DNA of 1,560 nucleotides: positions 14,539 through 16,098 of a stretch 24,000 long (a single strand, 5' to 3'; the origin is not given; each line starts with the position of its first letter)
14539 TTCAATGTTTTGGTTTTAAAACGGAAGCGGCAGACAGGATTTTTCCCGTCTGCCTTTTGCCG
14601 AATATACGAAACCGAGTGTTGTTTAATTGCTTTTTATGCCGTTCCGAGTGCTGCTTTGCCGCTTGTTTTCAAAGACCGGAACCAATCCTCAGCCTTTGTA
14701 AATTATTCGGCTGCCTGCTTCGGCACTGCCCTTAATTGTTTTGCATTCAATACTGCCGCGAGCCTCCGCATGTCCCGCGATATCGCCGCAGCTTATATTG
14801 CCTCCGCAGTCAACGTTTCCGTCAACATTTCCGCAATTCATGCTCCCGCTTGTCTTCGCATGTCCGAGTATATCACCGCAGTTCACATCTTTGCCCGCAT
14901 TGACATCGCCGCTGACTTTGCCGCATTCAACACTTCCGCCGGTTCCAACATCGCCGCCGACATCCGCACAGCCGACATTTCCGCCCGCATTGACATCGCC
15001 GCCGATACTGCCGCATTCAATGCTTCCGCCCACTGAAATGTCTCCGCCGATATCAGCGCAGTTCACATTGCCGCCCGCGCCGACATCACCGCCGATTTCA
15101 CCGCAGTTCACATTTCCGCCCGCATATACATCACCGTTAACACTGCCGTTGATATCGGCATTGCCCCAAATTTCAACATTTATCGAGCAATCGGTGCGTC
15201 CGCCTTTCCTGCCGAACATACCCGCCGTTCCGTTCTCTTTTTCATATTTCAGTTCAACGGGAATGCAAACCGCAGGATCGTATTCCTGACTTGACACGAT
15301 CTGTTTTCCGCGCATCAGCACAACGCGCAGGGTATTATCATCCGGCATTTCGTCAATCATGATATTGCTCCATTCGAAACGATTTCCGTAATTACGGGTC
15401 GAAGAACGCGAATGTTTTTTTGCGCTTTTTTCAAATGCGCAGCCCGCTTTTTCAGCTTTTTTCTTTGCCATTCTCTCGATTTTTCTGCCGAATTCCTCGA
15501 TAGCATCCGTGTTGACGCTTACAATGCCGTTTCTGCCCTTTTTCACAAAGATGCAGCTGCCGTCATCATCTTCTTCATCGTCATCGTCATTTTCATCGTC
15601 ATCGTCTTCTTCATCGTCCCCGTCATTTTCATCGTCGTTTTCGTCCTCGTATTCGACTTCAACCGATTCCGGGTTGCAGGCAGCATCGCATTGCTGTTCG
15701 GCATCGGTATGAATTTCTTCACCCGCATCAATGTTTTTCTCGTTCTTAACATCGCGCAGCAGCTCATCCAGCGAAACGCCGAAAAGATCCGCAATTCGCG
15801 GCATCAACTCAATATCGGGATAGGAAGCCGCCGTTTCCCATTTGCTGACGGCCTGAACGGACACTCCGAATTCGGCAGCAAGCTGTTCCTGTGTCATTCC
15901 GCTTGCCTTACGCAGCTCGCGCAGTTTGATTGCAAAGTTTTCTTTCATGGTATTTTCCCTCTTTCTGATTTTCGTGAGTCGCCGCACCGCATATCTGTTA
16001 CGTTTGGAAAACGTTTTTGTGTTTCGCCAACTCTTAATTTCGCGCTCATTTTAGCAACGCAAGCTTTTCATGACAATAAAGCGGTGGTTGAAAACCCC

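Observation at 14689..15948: Transcription-factor HTH fused to a poly-acidic tract and a nine-rung cysteine ladder of exact 15-residue repeats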

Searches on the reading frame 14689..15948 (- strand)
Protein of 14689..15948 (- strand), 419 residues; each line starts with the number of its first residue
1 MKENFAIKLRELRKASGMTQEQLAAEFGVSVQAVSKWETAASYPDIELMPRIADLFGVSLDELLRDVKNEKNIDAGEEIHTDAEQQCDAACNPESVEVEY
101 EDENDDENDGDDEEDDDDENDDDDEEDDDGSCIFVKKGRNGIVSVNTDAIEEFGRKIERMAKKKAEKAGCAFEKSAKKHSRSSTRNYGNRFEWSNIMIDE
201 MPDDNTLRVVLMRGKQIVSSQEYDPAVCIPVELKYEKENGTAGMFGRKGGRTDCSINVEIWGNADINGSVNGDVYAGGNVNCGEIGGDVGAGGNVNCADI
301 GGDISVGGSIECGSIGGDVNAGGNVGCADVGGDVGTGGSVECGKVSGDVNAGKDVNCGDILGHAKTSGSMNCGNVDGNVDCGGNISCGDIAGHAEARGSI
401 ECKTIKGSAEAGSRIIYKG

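Call 4: search_protein_families(library=pfam, proteins=[window:14689-15948:-], max_evalue=1)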
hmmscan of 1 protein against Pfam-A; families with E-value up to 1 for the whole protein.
window:14689-15948:- (419 aa): 27 families (the best 25 are shown)
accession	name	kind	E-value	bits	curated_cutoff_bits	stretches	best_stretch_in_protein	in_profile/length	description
PF01381.28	HTH_3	-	2.6e-16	59.8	23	1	9-63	1-55/55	Helix-turn-helix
PF13560.12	HTH_31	-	6.4e-12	46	27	1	5-63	2-61/64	Helix-turn-helix domain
PF13443.12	HTH_26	-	5.3e-07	30.2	22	1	8-68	1-62/63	Cro/C1-type HTH DNA-binding domain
PF12844.13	HTH_19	-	1.2e-06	28.8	30.2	1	8-65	3-60/64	Helix-turn-helix domain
PF07022.19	Phage_CI_repr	-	2.2e-05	25.2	22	1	12-64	6-58/65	Bacteriophage CI repressor helix-turn-helix domain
PF13518.12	HTH_28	-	0.0014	19.1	25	1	13-37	8-32/52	Helix-turn-helix domain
PF13384.12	HTH_23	-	0.0015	18.8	24.6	1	13-37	14-37/50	Homeodomain-like domain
PF13412.12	HTH_24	-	0.0076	16.2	21.9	1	9-35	9-35/48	Winged helix-turn-helix DNA-binding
PF04545.22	Sigma70_r4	-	0.019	14.9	24.1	1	12-40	15-43/50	Sigma-70, region 4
PF08281.18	Sigma70_r4_2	-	0.02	14.9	25.7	1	12-36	21-45/54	Sigma-70, region 4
PF08279.18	HTH_11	-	0.026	14.8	25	1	9-36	6-34/55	HTH domain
PF13613.12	HTH_Tnp_4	-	0.033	14.2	27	1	17-37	19-39/53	Helix-turn-helix of DDE superfamily endonuclease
PF15943.11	YdaS_toxin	-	0.046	14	30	1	20-67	11-60/65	Bacterial toxin YdaS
PF15731.11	MqsA_antitoxin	-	0.057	14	30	1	9-49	74-114/131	Antitoxin component of bacterial toxin-antitoxin system, MqsA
PF04883.17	HK97-gp10_like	-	0.066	14.6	21.4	1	149-194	6-52/78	Bacteriophage HK97-gp10, putative tail-component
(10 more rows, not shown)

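Call 5: search_protein_families(library=ncbifam, proteins=[window:14689-15948:-], max_evalue=10)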
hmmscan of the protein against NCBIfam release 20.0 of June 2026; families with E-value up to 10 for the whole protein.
window:14689-15948:- (419 aa): 25 families
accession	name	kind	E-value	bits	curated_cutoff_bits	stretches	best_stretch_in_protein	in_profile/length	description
NF041951.1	phage_RstR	subfamily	2.1e-16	60.1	80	1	5-78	3-75/108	RstR family transcriptional repressor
TIGR03070.1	couple_hipB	subfamily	1.2e-08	34.8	71.65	1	4-60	2-58/58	type II toxin-antitoxin system Y4mF family antitoxin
TIGR00270.2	TIGR00270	equivalog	1e-07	31.9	110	1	3-70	74-141/159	multiprotein bridging factor aMBF1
NF052239.1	antitox_spr1629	equivalog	1.2e-06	27.9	335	1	8-67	6-65/377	spr1629 family repressor/antitoxin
TIGR03830.1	CxxCG_CxxCG_HTH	subfamily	4.8e-06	26.4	61.8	1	8-44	69-105/127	type II TA system antitoxin MqsA family protein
NF006015.0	PRK08154.1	subfamily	6.2e-06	25.6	204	1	6-71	32-98/314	anaerobic benzoate catabolism transcriptional regulator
NF003162.0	PRK04140.1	equivalog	5.1e-05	22.4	263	1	8-72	130-193/317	transcriptional regulator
TIGR02612.1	mob_myst_A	hypoth_equivalog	0.00016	21.6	122.6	1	9-40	30-61/150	mobile mystery protein A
NF047542.1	telomere_Tap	equivalog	0.00035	19.4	600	1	11-97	24-102/695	telomere-associated protein Tap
NF007257.0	PRK09706.1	subfamily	0.00064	19.5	101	1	4-55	5-56/135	transcriptional repressor DicA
NF007481.0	PRK10072.1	equivalog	0.00082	19.8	110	1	8-44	37-73/96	HTH-type transcriptional regulator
NF047948.1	male_kill_WMK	equivalog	0.0011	18.4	300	1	7-72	165-230/300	WO male-killing family protein Wmk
NF040522.1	VC1465_fam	subfamily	0.0014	18.7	70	1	10-41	2-33/111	VC1465 family Xer recombination activation factor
NF041575.1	antitoxPezA_Strep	equivalog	0.0021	18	290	1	9-63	6-60/158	type II toxin-antitoxin system antitoxin PezA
NF007408.0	PRK09943.1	equivalog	0.0024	17.4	211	1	8-71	11-74/185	HTH-type transcriptional regulator PuuR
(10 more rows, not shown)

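Call 7: find_homologous_proteins(query=window:14689-15948:-)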
Query window:14689-15948:- (419 aa): 194 proteins with E <= 0.001 among 8000 candidates; the best 120 are listed.
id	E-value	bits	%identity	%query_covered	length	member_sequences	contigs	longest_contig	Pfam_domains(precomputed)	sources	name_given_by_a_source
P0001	7.4e-265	896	97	100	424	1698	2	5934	PF12844.14,PF01381.29,PF07022.20,PF13560.13,PF13443.13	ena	-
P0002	6.3e-255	864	94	100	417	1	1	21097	PF12844.14,PF01381.29,PF07022.20,PF13560.13,PF13443.13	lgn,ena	-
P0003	5.6e-254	861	95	100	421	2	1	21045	PF12844.14,PF01381.29,PF07022.20,PF13560.13,PF13443.13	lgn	-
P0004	4.6e-253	858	94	100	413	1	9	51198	PF12844.14,PF01381.29,PF07022.20,PF13560.13,PF13443.13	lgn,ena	-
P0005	4.8e-250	848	95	100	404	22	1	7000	PF12844.14,PF01381.29,PF07022.20,PF13560.13,PF13443.13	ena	-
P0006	3.5e-249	845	92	100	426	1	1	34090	PF12844.14,PF01381.29,PF07022.20,PF13560.13,PF13443.13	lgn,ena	-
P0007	4.7e-248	841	84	100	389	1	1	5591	PF12844.14,PF01381.29,PF07022.20,PF13560.13,PF13443.13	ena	-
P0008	1.2e-247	840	91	100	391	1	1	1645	PF12844.14,PF01381.29,PF07022.20,PF13560.13,PF13443.13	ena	-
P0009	8.4e-247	837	85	100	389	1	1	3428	PF12844.14,PF01381.29,PF07022.20,PF13560.13,PF13443.13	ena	-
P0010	8.7e-246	834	87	100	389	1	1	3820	PF12844.14,PF01381.29,PF07022.20,PF13560.13,PF13443.13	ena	-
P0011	3.9e-245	831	92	100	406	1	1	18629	PF12844.14,PF01381.29,PF07022.20,PF13560.13,PF13443.13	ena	-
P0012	6.3e-245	831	86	100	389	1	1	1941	PF12844.14,PF01381.29,PF07022.20,PF13560.13,PF13443.13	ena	-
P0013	1.1e-244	830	93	100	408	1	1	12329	PF12844.14,PF01381.29,PF07022.20,PF13560.13,PF13443.13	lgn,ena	-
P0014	2.6e-244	829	91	100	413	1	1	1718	PF12844.14,PF01381.29,PF07022.20,PF13560.13,PF13443.13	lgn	-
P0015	3.8e-243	825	83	100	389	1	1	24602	PF12844.14,PF01381.29,PF07022.20,PF13560.13,PF13443.13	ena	-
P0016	4.1e-243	825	85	100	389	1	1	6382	PF12844.14,PF01381.29,PF07022.20,PF13560.13,PF13443.13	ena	-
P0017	4.5e-243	825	92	100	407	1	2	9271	PF12844.14,PF01381.29,PF07022.20,PF13560.13,PF13443.13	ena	-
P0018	4.8e-243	825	91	98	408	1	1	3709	PF12844.14,PF01381.29,PF07022.20,PF13560.13,PF13443.13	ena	-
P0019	4.9e-243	825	91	100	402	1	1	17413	PF12844.14,PF01381.29,PF07022.20,PF13560.13,PF13443.13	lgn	-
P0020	9.1e-243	824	84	100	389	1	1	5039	PF12844.14,PF01381.29,PF07022.20,PF13560.13,PF13443.13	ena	-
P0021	1.5e-242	823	92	100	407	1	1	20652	PF12844.14,PF01381.29,PF07022.20,PF13560.13,PF13443.13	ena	-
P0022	2.4e-242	822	91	100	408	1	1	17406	PF12844.14,PF01381.29,PF07022.20,PF13560.13,PF13443.13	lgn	-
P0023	3.4e-242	822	84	100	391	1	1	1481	PF12844.14,PF01381.29,PF07022.20,PF13560.13,PF13443.13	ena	-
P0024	3.7e-242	822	92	100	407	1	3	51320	PF12844.14,PF01381.29,PF07022.20,PF13560.13,PF13443.13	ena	-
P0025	1.3e-241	820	91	100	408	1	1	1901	PF12844.14,PF01381.29,PF07022.20,PF13560.13,PF13443.13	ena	-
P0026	1.9e-241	819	84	100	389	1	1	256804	PF12844.14,PF01381.29,PF07022.20,PF13560.13,PF13443.13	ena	-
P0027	1.2e-240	817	91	100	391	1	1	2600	PF12844.14,PF01381.29,PF07022.20,PF13560.13,PF13443.13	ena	-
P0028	1.7e-240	816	82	100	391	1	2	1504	PF12844.14,PF01381.29,PF07022.20,PF13560.13,PF13443.13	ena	-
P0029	7.2e-240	814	84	100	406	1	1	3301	PF12844.14,PF01381.29,PF07022.20,PF13560.13,PF13443.13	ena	-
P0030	1.5e-239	813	84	100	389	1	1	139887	PF12844.14,PF01381.29,PF07022.20,PF13560.13,PF13443.13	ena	-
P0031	3.0e-239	812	83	100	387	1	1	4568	PF12844.14,PF01381.29,PF07022.20,PF13560.13,PF13443.13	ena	-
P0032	3.1e-239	812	84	100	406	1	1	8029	PF12844.14,PF01381.29,PF07022.20,PF13560.13,PF13443.13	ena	-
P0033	1.0e-238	810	83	100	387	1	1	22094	PF12844.14,PF01381.29,PF07022.20,PF13560.13,PF13443.13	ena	-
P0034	1.8e-238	809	84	100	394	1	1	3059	PF12844.14,PF01381.29,PF07022.20,PF13560.13,PF13443.13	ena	-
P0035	3.2e-237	805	83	100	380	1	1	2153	PF12844.14,PF01381.29,PF07022.20,PF13560.13,PF13443.13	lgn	-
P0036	4.7e-237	805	83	100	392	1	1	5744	PF12844.14,PF01381.29,PF07022.20,PF13560.13,PF13443.13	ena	-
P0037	1.2e-236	803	89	100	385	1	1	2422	PF12844.14,PF01381.29,PF07022.20,PF13560.13,PF13443.13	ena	-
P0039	1.4e-235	800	83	100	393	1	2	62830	PF12844.14,PF01381.29,PF07022.20,PF13560.13,PF13443.13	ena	-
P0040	1.8e-235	800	84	100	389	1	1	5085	PF12844.14,PF01381.29,PF07022.20,PF13560.13,PF13443.13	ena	-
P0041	4.9e-235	798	82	100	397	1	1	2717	PF12844.14,PF01381.29,PF07022.20,PF13560.13,PF13443.13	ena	-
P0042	5.7e-235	798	88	100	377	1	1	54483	PF12844.14,PF01381.29,PF07022.20,PF13560.13,PF13443.13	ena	-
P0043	2.7e-234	796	81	100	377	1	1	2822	PF12844.14,PF01381.29,PF07022.20,PF13560.13,PF13443.13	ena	-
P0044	7.9e-234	794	89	100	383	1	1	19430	PF12844.14,PF01381.29,PF07022.20,PF13560.13,PF13443.13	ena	-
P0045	2.2e-233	793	82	100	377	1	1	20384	PF12844.14,PF01381.29,PF07022.20,PF13560.13,PF13443.13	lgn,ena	-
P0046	4.1e-233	792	81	100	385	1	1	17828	PF12844.14,PF01381.29,PF07022.20,PF13560.13,PF13443.13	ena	-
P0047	5.8e-233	791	84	100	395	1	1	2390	PF12844.14,PF01381.29,PF07022.20,PF13560.13,PF13443.13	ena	-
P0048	3.4e-232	789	79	100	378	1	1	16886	PF12844.14,PF01381.29,PF07022.20,PF13560.13,PF13443.13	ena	-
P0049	7.6e-231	784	80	100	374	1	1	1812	PF12844.14,PF01381.29,PF07022.20,PF13560.13,PF13443.13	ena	-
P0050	4.2e-230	782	79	100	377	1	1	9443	PF12844.14,PF01381.29,PF07022.20,PF13560.13,PF13443.13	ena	-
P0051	4.0e-229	779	84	96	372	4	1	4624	PF01381.29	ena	-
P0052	4.3e-229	779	89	100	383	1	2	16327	PF12844.14,PF01381.29,PF07022.20,PF13560.13,PF13443.13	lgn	-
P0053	1.7e-228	777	81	100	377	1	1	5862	PF12844.14,PF01381.29,PF07022.20,PF13560.13,PF13443.13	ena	-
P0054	4.6e-228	775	88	100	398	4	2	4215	PF12844.14,PF01381.29,PF07022.20,PF13560.13,PF13443.13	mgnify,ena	mgnify:CR=1 FL=1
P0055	2.5e-223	760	76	100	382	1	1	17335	PF12844.14,PF01381.29,PF07022.20,PF13560.13,PF13443.13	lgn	-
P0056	2.3e-221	753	98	83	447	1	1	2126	PF12844.14,PF01381.29,PF07022.20,PF13560.13,PF13443.13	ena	-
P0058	7.3e-201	686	83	81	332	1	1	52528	PF12844.14,PF01381.29,PF07022.20,PF13560.13,PF13443.13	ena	-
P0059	1.6e-186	638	86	78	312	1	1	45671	PF12844.14,PF01381.29,PF07022.20,PF13560.13,PF13443.13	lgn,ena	-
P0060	1.4e-152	527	97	59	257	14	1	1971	PF12844.14,PF01381.29,PF07022.20,PF13560.13,PF13443.13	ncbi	-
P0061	1.6e-149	516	100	57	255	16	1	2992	PF12844.14,PF01381.29,PF07022.20,PF13560.13,PF13443.13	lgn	-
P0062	1.4e-138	480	98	55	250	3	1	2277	PF12844.14,PF01381.29,PF07022.20,PF13560.13,PF13443.13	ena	-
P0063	1.3e-135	471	96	54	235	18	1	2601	PF12844.14,PF01381.29,PF07022.20,PF13560.13,PF13443.13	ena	-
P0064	4.2e-69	251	40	100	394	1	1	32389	PF12844.14,PF01381.29,PF13560.13,PF13443.13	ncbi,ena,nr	ncbi:MAG: helix-turn-helix domain-containing protein [Christensenellaceae bacterium]|nr:helix-turn-h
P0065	5.1e-67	245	97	30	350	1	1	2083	PF12844.14,PF01381.29,PF07022.20,PF13560.13,PF13443.13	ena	-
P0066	1.2e-59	220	35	63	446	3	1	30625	PF12844.14,PF01381.29,PF04519.20,PF07022.20,PF13560.13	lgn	-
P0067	1.3e-59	220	37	99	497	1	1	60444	PF12844.14,PF01381.29,PF13560.13,PF13443.13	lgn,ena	-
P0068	4.9e-59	218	37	61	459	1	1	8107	PF12844.14,PF01381.29,PF13560.13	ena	-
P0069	5.2e-57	212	38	53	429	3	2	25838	PF12844.14,PF01381.29,PF07022.20,PF13560.13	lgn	-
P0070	2.7e-56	209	32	99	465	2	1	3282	PF12844.14,PF01381.29,PF13560.13,PF13443.13,PF03961.20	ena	-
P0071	3.1e-54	203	49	33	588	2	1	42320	PF01381.29,PF04519.20,PF13560.13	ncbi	-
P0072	4.8e-53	199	45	45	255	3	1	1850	PF01381.29,PF13560.13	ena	-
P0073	5.6e-52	195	32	57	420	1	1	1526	PF01381.29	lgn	-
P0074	6.1e-52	195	33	52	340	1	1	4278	PF01381.29,PF13560.13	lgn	-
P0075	1.0e-50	191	36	96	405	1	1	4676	PF12844.14,PF01381.29,PF13560.13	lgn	-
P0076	3.4e-49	186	43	44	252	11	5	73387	PF12844.14,PF01381.29,PF13560.13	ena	-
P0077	4.5e-49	185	39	41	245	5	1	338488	PF01381.29,PF13560.13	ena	-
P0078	1.6e-48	184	40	49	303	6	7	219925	PF12844.14,PF01381.29,PF13560.13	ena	-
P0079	3.1e-47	179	47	49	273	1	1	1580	PF12844.14,PF01381.29,PF13560.13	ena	-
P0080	4.0e-47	179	35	95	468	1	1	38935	PF01381.29,PF13560.13,PF09397.17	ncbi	-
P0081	1.2e-46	178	38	58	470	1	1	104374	PF01381.29,PF13560.13,PF09397.17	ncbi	-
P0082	3.5e-45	173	34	98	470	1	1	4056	PF12844.14,PF01381.29,PF13560.13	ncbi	-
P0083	8.3e-45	171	40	50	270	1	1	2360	PF12844.14,PF01381.29,PF07022.20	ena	-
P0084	3.5e-44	169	38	48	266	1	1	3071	PF01381.29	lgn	-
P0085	8.8e-44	168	42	45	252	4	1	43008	PF01381.29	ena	-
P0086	1.5e-43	167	44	44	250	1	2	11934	PF01381.29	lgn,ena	-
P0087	1.7e-43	167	44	47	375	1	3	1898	PF12844.14,PF01381.29,PF13560.13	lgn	-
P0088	2.9e-43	166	38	57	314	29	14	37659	PF01381.29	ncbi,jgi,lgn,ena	jgi:transcriptional regulator with XRE-family HTH domain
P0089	3.2e-43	166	41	45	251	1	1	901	PF01381.29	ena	-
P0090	3.4e-43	166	39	45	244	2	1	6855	PF01381.29,PF07022.20,PF13443.13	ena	-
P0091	8.7e-43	165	34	96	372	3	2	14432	PF12844.14,PF01381.29,PF04519.20,PF13560.13,PF13443.13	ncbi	-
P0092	1.1e-42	164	32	98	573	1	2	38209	PF01381.29,PF13560.13,PF09397.17,PF03961.20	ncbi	-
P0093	1.6e-42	164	43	44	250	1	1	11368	PF01381.29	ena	-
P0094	2.6e-42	163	39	45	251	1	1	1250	PF01381.29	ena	-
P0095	2.8e-42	163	39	46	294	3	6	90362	PF12844.14,PF01381.29,PF13560.13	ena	-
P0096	2.0e-41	160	40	45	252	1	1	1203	PF01381.29,PF13560.13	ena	-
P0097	4.0e-41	159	41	44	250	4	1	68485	PF01381.29,PF13560.13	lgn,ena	-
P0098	4.5e-41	159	42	45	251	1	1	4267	PF01381.29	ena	-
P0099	7.5e-41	158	45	36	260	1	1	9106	PF12844.14,PF01381.29,PF13560.13,PF13443.13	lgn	-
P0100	2.1e-40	157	41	45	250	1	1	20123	PF01381.29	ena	-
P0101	2.8e-40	157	41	45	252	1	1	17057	PF12844.14,PF01381.29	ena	-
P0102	5.2e-40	156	37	51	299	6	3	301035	PF01381.29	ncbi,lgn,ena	-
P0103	6.9e-40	155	35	60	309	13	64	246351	PF12844.14,PF01381.29,PF04519.20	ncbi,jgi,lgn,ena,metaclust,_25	metaclust:\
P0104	7.3e-40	155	36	49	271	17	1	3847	PF12844.14,PF01381.29,PF13560.13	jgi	jgi:transcriptional regulator with XRE-family HTH domain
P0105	1.1e-39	155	41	44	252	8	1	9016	PF01381.29,PF13560.13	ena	-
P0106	1.2e-39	154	32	52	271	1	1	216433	PF12844.14,PF01381.29,PF13560.13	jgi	jgi:transcriptional regulator with XRE-family HTH domain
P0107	3.2e-39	153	40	43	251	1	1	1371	PF12844.14,PF01381.29,PF13560.13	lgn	-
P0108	6.9e-39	152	34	63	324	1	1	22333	PF12844.14,PF01381.29,PF07022.20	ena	-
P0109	7.0e-39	152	40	44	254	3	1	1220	PF12844.14,PF01381.29,PF13560.13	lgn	-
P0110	7.8e-39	152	38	44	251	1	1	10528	PF01381.29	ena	-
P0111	1.6e-38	151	36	50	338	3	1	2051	PF12844.14,PF01381.29,PF13560.13,PF13443.13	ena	-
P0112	1.7e-38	151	36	48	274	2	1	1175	PF01381.29,PF13560.13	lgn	-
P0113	5.0e-38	149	40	45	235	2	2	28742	PF01381.29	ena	-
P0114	7.6e-38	148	37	53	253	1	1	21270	PF01381.29,PF07022.20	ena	-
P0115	1.7e-37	147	35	44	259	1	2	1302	PF12844.14,PF01381.29,PF13560.13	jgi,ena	-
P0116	5.4e-37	146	32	57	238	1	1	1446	PF01381.29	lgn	-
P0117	6.1e-37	146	43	36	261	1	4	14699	PF12844.14,PF01381.29,PF13560.13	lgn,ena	-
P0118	8.3e-37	145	37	56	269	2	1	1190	PF01381.29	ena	-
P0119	9.0e-37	145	33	49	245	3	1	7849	PF12844.14,PF01381.29,PF13560.13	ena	-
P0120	9.7e-37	145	35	48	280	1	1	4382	PF12844.14,PF01381.29,PF13560.13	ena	-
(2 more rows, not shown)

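Call 13: search_protein_families(library=pfam, alignment_id=A1, max_evalue=0.01)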
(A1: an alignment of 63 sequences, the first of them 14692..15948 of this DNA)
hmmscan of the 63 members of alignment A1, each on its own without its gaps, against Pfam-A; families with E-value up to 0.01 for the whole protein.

A. member 1, window:14692-15948:- (419 aa): 8 families
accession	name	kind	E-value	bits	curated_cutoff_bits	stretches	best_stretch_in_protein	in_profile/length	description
PF01381.28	HTH_3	-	2.6e-16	59.8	23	1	9-63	1-55/55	Helix-turn-helix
PF13560.12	HTH_31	-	6.4e-12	46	27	1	5-63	2-61/64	Helix-turn-helix domain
PF13443.12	HTH_26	-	5.3e-07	30.2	22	1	8-68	1-62/63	Cro/C1-type HTH DNA-binding domain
PF12844.13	HTH_19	-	1.2e-06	28.8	30.2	1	8-65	3-60/64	Helix-turn-helix domain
PF07022.19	Phage_CI_repr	-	2.2e-05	25.2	22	1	12-64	6-58/65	Bacteriophage CI repressor helix-turn-helix domain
PF13518.12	HTH_28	-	0.0014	19.1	25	1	13-37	8-32/52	Helix-turn-helix domain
PF13384.12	HTH_23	-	0.0015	18.8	24.6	0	13-37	14-37/50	Homeodomain-like domain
PF13412.12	HTH_24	-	0.0076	16.2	21.9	0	9-35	9-35/48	Winged helix-turn-helix DNA-binding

B. families by the number of members that match (of 63 scanned): 21 families
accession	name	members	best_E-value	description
PF01381.28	HTH_3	63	3.2e-17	Helix-turn-helix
PF13560.12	HTH_31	63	5e-12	Helix-turn-helix domain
PF12844.13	HTH_19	57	3.3e-12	Helix-turn-helix domain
PF13443.12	HTH_26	54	7.3e-09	Cro/C1-type HTH DNA-binding domain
PF07022.19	Phage_CI_repr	37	9.1e-08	Bacteriophage CI repressor helix-turn-helix domain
PF15943.11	YdaS_toxin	24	0.00018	Bacterial toxin YdaS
PF13384.12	HTH_23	22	0.00012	Homeodomain-like domain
PF14549.12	P22_Cro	17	0.00052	DNA-binding transcriptional regulator Cro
PF08279.18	HTH_11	17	0.0032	HTH domain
PF04519.19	Bactofilin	13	3.4e-06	Polymer-forming cytoskeletal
PF13518.12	HTH_28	13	0.0006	Helix-turn-helix domain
PF13412.12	HTH_24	12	3.7e-05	Winged helix-turn-helix DNA-binding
PF03961.19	FapA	8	1.3e-08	Flagellar Assembly Protein A beta solenoid domain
PF15731.11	MqsA_antitoxin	6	0.00043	Antitoxin component of bacterial toxin-antitoxin system, MqsA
PF04545.22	Sigma70_r4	5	0.0015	Sigma-70, region 4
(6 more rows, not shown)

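Call 21: predict_structure(alignment_id=A1)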
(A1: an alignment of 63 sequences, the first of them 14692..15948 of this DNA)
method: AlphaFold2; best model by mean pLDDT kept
length: 419 residues; sequences in the alignment: 63
mean_pLDDT: 70.9   pTM: 0.51
mean pLDDT of the five models: 70.9, 70.5, 70.3, 70.0, 69.4
residues with pLDDT >= 90: 169; 70-90: 83; 50-70: 36; < 50: 131
segments of 3 or more residues with pLDDT < 50: 68-147, 172-192, 236-254, 286-296
pLDDT, mean of each block of 10 residues (from residue 1): 83 93 94 94 91 92 66 30 31 32 38 40 39 33 41 69 69 36 32 63 84 77 74 57 36 67 85 89 53 50 92 93 94 97 97 98 98 98 97 97 95 87
secondary structure, 60 per line:
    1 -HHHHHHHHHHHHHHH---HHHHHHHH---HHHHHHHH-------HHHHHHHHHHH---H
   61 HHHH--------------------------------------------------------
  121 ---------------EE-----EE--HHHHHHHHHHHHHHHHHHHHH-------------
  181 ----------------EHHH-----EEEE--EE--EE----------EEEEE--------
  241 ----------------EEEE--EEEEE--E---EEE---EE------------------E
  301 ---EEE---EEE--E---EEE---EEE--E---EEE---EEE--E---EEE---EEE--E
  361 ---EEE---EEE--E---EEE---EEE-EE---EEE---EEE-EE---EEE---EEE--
elements in order: H2-16 H20-27 H31-38 H46-56 H60-64 H147-167 E206-209 E228-232 E257-260 E263-267 E274-276 E304-306 E310-312 E319-321 E325-327 E334-336 E340-342 E349-351 E355-357 E364-366 E370-372 E379-381 E385-387 E394-396 E400-402 E409-411 E415-417
